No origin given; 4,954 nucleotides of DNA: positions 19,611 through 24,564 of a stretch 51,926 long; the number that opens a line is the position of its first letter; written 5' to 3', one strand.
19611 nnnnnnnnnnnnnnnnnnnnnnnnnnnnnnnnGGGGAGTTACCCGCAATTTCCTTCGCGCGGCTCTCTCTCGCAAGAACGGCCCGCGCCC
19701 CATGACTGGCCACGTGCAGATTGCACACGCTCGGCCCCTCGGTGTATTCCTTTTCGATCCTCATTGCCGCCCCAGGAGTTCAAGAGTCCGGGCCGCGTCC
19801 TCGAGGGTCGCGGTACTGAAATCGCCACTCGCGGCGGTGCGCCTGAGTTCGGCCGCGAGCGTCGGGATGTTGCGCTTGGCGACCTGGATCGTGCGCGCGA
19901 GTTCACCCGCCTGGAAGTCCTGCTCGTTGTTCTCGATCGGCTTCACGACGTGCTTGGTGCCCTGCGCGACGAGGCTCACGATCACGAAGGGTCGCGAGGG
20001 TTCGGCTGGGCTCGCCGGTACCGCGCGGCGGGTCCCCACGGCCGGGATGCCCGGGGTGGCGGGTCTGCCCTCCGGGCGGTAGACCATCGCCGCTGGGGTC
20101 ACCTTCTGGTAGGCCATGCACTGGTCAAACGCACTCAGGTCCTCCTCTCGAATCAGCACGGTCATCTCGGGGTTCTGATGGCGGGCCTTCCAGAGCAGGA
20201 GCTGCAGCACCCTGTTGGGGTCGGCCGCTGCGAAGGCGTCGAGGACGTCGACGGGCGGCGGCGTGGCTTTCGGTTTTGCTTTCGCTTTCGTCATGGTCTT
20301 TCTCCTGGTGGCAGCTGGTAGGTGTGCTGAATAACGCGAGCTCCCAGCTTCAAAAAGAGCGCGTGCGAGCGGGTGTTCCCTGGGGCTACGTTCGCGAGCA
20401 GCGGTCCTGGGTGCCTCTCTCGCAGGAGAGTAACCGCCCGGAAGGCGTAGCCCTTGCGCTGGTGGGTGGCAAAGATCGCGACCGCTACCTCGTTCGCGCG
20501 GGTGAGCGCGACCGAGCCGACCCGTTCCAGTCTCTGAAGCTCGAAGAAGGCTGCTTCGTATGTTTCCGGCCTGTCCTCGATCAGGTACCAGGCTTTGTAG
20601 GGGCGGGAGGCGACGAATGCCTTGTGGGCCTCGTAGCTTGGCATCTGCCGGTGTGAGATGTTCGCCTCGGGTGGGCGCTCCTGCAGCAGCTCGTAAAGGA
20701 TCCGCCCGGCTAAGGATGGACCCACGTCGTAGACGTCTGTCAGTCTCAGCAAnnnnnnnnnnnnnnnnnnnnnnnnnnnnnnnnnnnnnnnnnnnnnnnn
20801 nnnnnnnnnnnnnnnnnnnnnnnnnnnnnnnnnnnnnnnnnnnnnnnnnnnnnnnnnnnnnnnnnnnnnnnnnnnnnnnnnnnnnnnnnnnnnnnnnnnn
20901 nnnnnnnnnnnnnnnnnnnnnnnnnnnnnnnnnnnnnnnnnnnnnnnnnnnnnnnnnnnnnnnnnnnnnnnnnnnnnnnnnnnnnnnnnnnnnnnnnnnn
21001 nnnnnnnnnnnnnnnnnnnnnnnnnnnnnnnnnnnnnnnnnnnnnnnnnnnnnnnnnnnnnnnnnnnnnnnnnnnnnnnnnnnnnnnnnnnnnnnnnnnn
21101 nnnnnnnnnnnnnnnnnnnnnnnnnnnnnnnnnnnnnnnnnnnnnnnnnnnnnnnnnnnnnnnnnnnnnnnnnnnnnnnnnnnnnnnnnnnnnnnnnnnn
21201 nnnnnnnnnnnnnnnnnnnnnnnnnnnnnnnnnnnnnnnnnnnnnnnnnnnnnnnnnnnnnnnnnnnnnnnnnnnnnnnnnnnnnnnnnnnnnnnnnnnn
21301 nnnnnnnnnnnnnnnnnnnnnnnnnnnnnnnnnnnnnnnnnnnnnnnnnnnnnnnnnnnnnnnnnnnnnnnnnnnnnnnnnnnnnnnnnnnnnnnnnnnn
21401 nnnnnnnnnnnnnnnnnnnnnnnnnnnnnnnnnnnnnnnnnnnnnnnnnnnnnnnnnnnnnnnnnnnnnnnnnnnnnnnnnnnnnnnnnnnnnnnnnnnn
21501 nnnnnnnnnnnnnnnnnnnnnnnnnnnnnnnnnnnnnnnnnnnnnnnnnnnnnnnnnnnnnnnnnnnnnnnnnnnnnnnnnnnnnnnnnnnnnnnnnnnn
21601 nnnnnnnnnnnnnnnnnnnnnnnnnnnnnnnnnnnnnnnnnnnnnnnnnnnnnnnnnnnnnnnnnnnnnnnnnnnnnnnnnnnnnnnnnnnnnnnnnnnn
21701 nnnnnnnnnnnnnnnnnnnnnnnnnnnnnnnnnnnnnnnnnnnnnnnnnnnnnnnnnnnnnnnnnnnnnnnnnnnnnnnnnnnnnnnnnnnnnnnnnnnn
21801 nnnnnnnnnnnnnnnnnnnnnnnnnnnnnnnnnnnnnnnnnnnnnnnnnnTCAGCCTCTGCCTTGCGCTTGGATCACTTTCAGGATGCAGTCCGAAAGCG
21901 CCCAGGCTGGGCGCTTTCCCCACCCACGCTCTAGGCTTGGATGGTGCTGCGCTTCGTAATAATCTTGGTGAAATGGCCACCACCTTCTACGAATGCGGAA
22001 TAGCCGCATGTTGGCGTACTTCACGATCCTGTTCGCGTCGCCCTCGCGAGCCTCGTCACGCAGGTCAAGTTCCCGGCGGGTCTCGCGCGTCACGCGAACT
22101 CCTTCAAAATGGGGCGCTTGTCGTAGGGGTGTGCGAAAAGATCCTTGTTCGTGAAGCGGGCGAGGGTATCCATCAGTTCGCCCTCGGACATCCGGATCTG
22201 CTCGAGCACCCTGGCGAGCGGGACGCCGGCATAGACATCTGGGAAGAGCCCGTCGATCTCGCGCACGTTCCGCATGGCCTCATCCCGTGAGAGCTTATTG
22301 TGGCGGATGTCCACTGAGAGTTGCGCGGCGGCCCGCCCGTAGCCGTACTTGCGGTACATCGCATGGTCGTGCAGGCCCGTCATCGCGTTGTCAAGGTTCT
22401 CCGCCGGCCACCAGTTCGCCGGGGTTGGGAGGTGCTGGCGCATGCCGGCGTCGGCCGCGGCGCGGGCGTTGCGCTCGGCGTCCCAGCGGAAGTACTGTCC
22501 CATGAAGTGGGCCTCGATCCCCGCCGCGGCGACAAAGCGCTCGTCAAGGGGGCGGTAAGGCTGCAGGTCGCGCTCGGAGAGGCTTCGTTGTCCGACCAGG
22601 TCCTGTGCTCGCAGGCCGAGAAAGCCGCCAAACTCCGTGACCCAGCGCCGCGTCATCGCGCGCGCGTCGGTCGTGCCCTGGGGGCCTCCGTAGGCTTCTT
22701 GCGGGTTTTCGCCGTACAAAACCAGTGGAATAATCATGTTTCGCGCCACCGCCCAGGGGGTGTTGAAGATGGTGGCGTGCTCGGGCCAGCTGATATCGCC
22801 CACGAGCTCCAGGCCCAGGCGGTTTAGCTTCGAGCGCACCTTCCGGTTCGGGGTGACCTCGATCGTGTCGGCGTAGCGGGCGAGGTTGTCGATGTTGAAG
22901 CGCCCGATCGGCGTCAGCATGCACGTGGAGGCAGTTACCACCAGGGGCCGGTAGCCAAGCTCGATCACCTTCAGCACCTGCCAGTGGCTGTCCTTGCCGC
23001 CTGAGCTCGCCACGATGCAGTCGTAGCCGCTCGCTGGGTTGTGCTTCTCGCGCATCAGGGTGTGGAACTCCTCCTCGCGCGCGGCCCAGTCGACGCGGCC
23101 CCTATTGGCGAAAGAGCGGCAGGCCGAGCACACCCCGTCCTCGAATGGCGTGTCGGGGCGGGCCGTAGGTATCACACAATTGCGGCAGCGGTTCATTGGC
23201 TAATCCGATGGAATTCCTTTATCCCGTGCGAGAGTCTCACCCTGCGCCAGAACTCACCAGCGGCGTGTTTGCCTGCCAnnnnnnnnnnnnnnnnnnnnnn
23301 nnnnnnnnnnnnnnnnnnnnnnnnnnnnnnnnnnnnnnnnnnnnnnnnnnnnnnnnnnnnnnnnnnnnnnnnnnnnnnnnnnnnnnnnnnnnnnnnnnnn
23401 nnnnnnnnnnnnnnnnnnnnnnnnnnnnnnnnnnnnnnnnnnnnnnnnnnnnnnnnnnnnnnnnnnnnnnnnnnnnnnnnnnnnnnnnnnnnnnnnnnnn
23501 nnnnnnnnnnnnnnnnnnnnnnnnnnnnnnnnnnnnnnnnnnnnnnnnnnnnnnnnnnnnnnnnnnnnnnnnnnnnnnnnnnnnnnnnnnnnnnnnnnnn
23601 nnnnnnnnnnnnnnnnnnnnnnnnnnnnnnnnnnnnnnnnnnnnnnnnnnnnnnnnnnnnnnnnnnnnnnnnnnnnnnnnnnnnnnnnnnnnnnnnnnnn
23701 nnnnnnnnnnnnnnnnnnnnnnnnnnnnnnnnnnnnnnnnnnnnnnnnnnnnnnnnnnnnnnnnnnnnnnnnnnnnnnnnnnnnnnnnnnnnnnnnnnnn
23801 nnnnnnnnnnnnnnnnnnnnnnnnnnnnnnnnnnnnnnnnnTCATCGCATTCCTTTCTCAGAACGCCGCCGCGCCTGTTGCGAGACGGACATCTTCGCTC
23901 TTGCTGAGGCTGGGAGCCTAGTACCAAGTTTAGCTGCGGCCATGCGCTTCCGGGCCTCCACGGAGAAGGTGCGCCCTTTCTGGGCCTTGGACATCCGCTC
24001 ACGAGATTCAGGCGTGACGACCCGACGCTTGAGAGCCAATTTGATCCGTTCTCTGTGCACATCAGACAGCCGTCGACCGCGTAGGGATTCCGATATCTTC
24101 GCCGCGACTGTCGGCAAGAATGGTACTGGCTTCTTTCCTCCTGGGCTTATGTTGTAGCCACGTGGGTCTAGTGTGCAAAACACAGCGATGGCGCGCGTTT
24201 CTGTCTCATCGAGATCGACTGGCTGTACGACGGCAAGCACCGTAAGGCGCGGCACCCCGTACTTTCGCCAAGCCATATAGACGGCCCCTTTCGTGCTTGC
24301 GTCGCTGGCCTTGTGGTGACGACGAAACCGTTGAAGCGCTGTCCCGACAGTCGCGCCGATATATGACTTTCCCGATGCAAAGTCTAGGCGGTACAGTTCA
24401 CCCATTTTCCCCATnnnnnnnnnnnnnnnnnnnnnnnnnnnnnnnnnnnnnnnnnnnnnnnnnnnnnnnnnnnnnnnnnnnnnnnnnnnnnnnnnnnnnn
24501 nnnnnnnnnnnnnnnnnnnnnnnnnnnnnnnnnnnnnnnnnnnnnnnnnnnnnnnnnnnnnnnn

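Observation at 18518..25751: Phage-encoded late pseudaminic-type nonulosonic acid pathway with acetamidino and methyl tailoring genes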

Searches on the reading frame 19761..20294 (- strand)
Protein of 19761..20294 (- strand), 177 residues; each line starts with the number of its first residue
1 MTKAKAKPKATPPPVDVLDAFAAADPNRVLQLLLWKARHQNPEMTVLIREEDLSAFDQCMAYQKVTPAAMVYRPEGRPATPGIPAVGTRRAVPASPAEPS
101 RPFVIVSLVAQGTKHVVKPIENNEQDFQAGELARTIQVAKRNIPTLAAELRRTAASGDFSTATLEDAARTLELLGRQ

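Call 3: search_protein_families(library=pfam, proteins=[window:19761-20294:-], max_evalue=0.01)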
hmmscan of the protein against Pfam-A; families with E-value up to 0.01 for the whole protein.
window:19761-20294:- (177 aa): 0 families

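Call 4: search_protein_families(library=ncbifam, proteins=[window:19761-20294:-], max_evalue=0.01)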
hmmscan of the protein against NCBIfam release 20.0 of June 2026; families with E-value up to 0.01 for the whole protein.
window:19761-20294:- (177 aa): 0 families

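Call 8: search_protein_families(library=phrogs, proteins=[window:19761-20294:-], max_evalue=0.001)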
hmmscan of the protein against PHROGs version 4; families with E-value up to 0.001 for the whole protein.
window:19761-20294:- (177 aa): 0 families

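Call 27: search_solved_structures(query=window:19761-20294:-, max_evalue=1)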
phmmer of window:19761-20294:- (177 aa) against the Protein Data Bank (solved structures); distinct sequences matched with E-value up to 1: 3.
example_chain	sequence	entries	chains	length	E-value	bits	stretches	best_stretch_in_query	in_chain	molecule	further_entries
8qae_A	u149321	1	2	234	0.022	17.8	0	110-175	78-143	sc-apCC-6-SLLA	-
8a3k_UNK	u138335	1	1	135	0.16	15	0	118-177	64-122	sc-apCC-4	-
9lr9_B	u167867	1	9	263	0.29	14.1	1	11-93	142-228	PVI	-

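Call 39: find_homologous_proteins(query=window:19761-20294:-, max_evalue=0.001)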
Query window:19761-20294:- (177 aa): 14 proteins with E <= 0.001 among 893 candidates.
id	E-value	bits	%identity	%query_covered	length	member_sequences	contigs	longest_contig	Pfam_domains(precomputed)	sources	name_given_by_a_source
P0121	1.6e-108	378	100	100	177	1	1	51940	-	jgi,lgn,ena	-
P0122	2.6e-84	299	80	91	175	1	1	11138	-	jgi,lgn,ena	-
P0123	7.7e-79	281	76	99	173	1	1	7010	-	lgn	-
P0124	8.8e-77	274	73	97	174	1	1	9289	-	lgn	-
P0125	1.2e-76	274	75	97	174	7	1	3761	-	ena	-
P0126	3.4e-69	250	65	99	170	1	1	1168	-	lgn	-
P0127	3.0e-67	243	68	91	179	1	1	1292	-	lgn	-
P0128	6.7e-67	242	68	97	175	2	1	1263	-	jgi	jgi:hypothetical protein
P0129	1.0e-66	242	66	99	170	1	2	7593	-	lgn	-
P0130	6.2e-64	233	63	99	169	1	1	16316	-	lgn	-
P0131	7.3e-64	232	63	99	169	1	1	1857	-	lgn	-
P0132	7.4e-64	232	64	95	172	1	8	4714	-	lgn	-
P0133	8.7e-58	213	60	95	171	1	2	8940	-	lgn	-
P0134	1.1e-40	157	52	85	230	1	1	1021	-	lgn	-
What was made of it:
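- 19761..20294 (-): orf177: conserved cassette protein of unknown function between the GNAT and PseI. Only 14 homologs in 5.8 billion proteins, none with a Pfam domain (call 39).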

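Call 49: predict_structure(alignment_id=A2)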
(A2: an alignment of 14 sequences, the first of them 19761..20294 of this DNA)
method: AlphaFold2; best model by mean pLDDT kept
length: 177 residues; sequences in the alignment: 14
mean_pLDDT: 58.7   pTM: 0.31
mean pLDDT of the five models: 58.7, 54.7, 52.7, 50.4, 50.1
residues with pLDDT >= 90: 0; 70-90: 57; 50-70: 56; < 50: 64
segments of 3 or more residues with pLDDT < 50: 1-3, 41-44, 66-77, 79-122
pLDDT, mean of each block of 10 residues (from residue 1): 52 66 69 60 57 65 50 45 34 40 30 31 58 77 85 82 83 80
secondary structure, 60 per line:
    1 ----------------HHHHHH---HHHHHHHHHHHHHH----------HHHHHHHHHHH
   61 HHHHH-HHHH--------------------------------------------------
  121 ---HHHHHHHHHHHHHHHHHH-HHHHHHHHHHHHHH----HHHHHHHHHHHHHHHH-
elements in order: H17-22 H26-39 H50-65 H67-70 H124-141 H143-156 H161-176
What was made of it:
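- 19761..20294 (-): The AF2 model is poor (pLDDT 58.7; call 49).
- Tried and rejected: It has only 14 homologs, and the AF2 model is too poor (pLDDT 58.7) to justify a fold search (calls 27, 39, 49).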

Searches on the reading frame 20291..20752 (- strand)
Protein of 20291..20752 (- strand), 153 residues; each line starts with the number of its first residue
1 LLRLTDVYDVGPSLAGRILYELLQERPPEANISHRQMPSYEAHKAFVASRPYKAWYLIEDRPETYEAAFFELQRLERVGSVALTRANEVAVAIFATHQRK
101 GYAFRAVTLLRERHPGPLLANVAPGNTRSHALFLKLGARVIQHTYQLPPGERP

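Call 3: search_protein_families(library=pfam, proteins=[window:20291-20752:-], max_evalue=0.01)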
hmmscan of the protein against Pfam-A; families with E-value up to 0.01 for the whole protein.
window:20291-20752:- (153 aa): 3 families
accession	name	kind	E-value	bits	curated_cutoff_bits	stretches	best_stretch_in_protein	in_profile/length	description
PF13302.13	Acetyltransf_3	-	0.00018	22.7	25.4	1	41-139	35-138/138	Acetyltransferase (GNAT) domain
PF00583.31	Acetyltransf_1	-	0.0004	21.1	20.7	1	76-137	43-115/116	Acetyltransferase (GNAT) family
PF08445.16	FR47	-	0.00054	20.3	22.1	1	90-145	26-84/86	FR47-like protein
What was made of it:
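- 20291..20752 (-): Divergent GNAT acyltransferase, PseH-like by position only. Acetyltransf_1 21.1 bits (cut-off 20.7); Acetyltransf_3 22.7 (call 3).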

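Call 4: search_protein_families(library=ncbifam, proteins=[window:20291-20752:-], max_evalue=0.01)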
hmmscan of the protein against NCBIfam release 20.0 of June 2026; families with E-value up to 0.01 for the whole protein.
window:20291-20752:- (153 aa): 0 families

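Call 8: search_protein_families(library=phrogs, proteins=[window:20291-20752:-], max_evalue=0.001)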
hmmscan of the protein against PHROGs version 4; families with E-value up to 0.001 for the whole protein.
window:20291-20752:- (153 aa): 1 family
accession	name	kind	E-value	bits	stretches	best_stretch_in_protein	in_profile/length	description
phrog_1249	-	other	0.00044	21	1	84-147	88-155/180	acetyltransferase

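Call 26: search_solved_structures(query=window:20291-20752:-, max_evalue=1)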
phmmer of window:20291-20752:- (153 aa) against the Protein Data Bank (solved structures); distinct sequences matched with E-value up to 1: 1.
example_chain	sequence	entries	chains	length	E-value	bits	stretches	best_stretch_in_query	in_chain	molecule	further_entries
3akc_A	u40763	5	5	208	0.63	13.6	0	40-76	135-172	Cytidylate kinase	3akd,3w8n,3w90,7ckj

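Call 62: search_solved_structures(query=A4, max_evalue=10)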
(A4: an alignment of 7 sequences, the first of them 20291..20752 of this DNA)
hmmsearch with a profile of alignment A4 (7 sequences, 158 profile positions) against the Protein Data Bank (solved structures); distinct sequences matched with E-value up to 10: 29.
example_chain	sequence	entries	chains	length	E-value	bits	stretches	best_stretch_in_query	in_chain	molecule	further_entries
7kwj_A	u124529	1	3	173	0.01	18.8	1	46-99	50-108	Spermidine N(1)-acetyltransferase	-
3dr6_A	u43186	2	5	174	0.012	18.6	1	75-146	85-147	yncA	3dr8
7kwh_A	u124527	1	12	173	0.019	17.9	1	53-99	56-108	Spermidine N(1)-acetyltransferase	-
6dau_A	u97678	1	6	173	0.02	17.8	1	53-99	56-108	Spermidine N1-acetyltransferase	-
7kx2_A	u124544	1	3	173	0.02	17.8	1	53-99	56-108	Spermidine N(1)-acetyltransferase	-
7kwx_A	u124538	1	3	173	0.02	17.8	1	53-99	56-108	Spermidine N(1)-acetyltransferase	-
4ygo_A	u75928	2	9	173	0.02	17.8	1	53-99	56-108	Spermidine n1-acetyltransferase | Spermidine N(1)-acetyltransferase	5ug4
7kwq_A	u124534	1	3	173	0.02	17.8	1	53-99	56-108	Spermidine N(1)-acetyltransferase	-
7kx3_A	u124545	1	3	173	0.02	17.8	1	53-99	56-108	Spermidine N(1)-acetyltransferase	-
4jjx_A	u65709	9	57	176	0.021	17.8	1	53-99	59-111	Spermidine n1-acetyltransferase | Spermidine N(1)-acetyltransferase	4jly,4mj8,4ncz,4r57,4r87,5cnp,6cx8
3juw_A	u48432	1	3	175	0.023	17.6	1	73-135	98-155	Probable GnaT-family acetyltransferase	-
3eo4_A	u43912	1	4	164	0.023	17.6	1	40-136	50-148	Uncharacterized protein MJ1062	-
6d72_A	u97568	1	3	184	0.025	17.5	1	53-134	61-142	Spermidine N1-acetyltransferase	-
5wif_A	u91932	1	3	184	0.025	17.5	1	53-134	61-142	Spermidine N1-acetyltransferase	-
4mhd_A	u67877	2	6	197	0.026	17.4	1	53-99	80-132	Spermidine n1-acetyltransferase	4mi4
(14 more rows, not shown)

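Call 63: search_protein_families(library=ncbifam, alignment_id=A4, max_evalue=1)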
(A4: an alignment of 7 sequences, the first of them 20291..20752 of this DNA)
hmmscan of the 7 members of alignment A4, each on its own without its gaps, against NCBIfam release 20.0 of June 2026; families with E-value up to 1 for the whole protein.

A. member 1, window:20291-20752:- (153 aa): 1 family
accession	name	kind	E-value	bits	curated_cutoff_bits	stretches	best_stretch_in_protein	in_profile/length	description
TIGR02406.1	ectoine_EctA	equivalog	0.1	12.6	120.6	1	91-140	72-125/157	diaminobutyrate acetyltransferase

B. families by the number of members that match (of 7 scanned): 1 family
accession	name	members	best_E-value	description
TIGR02406.1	ectoine_EctA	2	0.1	diaminobutyrate acetyltransferase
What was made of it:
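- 20291..20752 (-): PDB profile hits are generic GNATs at E about 0.01 (calls 62, 63).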

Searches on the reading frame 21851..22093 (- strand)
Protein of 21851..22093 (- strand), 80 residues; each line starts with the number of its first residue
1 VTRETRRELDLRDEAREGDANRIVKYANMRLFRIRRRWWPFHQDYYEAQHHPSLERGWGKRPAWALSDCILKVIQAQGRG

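Call 3: search_protein_families(library=pfam, proteins=[window:21851-22093:-], max_evalue=0.01)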
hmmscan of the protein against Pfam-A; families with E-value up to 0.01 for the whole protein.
window:21851-22093:- (80 aa): 0 families

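Call 4: search_protein_families(library=ncbifam, proteins=[window:21851-22093:-], max_evalue=0.01)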
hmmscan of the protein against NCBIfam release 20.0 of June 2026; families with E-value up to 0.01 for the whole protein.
window:21851-22093:- (80 aa): 0 families

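Call 8: search_protein_families(library=phrogs, proteins=[window:21851-22093:-], max_evalue=0.001)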
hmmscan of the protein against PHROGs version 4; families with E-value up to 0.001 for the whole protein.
window:21851-22093:- (80 aa): 0 families
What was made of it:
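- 21851..22093 (-): 80-aa ORF bridging WbuX and WbuZ by GTGA/TGATG overlaps; doubtful gene. No family hit (calls 3, 4, 8).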

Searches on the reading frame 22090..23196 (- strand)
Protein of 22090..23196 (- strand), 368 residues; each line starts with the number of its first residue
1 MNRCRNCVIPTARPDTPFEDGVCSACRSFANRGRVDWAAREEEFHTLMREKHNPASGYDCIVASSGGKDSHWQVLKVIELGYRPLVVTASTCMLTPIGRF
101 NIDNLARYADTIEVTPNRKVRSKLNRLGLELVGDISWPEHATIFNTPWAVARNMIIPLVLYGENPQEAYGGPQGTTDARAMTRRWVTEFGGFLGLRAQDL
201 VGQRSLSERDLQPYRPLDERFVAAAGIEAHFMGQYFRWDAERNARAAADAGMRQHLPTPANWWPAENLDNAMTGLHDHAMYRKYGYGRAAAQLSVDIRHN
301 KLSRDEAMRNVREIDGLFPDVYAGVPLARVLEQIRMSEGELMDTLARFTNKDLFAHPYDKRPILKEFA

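Call 3: search_protein_families(library=pfam, proteins=[window:22090-23196:-], max_evalue=0.01)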
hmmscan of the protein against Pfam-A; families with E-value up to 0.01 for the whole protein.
window:22090-23196:- (368 aa): 0 families

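Call 4: search_protein_families(library=ncbifam, proteins=[window:22090-23196:-], max_evalue=0.01)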
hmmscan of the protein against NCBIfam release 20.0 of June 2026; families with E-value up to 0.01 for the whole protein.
window:22090-23196:- (368 aa): 1 family
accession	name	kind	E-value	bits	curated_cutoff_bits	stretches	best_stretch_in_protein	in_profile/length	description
TIGR03573.1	WbuX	subfamily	2.7e-72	244.1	203.2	1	1-343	1-341/344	N-acetyl sugar amidotransferase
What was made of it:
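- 22090..23196 (-): WbuX/PseA/WbpG-type PP-loop N-acetyl-sugar amidotransferase (acetamido to acetamidino). TIGR03573 244.1 bits against a 203.2 cut-off (call 4).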

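Call 8: search_protein_families(library=phrogs, proteins=[window:22090-23196:-], max_evalue=0.001)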
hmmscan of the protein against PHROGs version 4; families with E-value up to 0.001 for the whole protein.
window:22090-23196:- (368 aa): 0 families

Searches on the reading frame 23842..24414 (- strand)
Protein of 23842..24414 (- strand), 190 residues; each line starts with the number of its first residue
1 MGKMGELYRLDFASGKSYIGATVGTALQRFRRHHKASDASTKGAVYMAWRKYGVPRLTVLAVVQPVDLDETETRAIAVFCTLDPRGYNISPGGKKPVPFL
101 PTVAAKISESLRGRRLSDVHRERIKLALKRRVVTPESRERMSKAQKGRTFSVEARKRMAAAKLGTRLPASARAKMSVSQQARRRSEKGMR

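Call 3: search_protein_families(library=pfam, proteins=[window:23842-24414:-], max_evalue=0.01)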
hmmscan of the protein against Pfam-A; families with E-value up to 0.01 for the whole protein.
window:23842-24414:- (190 aa): 1 family
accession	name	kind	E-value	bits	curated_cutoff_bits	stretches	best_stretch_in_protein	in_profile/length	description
PF07460.16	NUMOD3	-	4.7e-05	23.7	20.4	0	131-148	2-19/37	NUMOD3 motif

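Call 4: search_protein_families(library=ncbifam, proteins=[window:23842-24414:-], max_evalue=0.01)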
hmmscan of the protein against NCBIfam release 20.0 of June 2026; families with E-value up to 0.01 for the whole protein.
window:23842-24414:- (190 aa): 1 family
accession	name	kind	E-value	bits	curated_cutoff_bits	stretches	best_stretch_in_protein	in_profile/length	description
TIGR01453.1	grpIintron_endo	subfamily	1.5e-07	31.7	56.05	1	13-166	11-140/215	group I intron endonuclease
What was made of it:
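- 23842..24414 (-): GIY-YIG homing endonuclease inserted between PseF and the methylase (selfish element, not part of the pathway). NUMOD3 and TIGR01453 (calls 3, 4).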

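Call 8: search_protein_families(library=phrogs, proteins=[window:23842-24414:-], max_evalue=0.001)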
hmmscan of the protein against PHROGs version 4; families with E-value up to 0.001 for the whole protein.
window:23842-24414:- (190 aa): 5 families
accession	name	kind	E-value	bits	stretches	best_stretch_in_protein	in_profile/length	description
phrog_314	-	DNA, RNA and nucleotide metabolism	1.1e-15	58.6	1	14-168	189-341/574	homing endonuclease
phrog_7168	-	DNA, RNA and nucleotide metabolism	2.2e-13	51.3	1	13-130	11-133/284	homing endonuclease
phrog_5123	-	DNA, RNA and nucleotide metabolism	1.3e-06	29.4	1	13-108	11-107/152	homing endonuclease with GIY-YIG motif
phrog_19446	-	DNA, RNA and nucleotide metabolism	9.9e-06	26.2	1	4-163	1-169/254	homing endonuclease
phrog_20015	-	DNA, RNA and nucleotide metabolism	0.00083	20.5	0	11-37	10-36/46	endonuclease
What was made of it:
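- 23842..24414 (-): PHROG 314 and 7168 homing endonuclease, E 1e-15 and 2e-13 (call 8).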
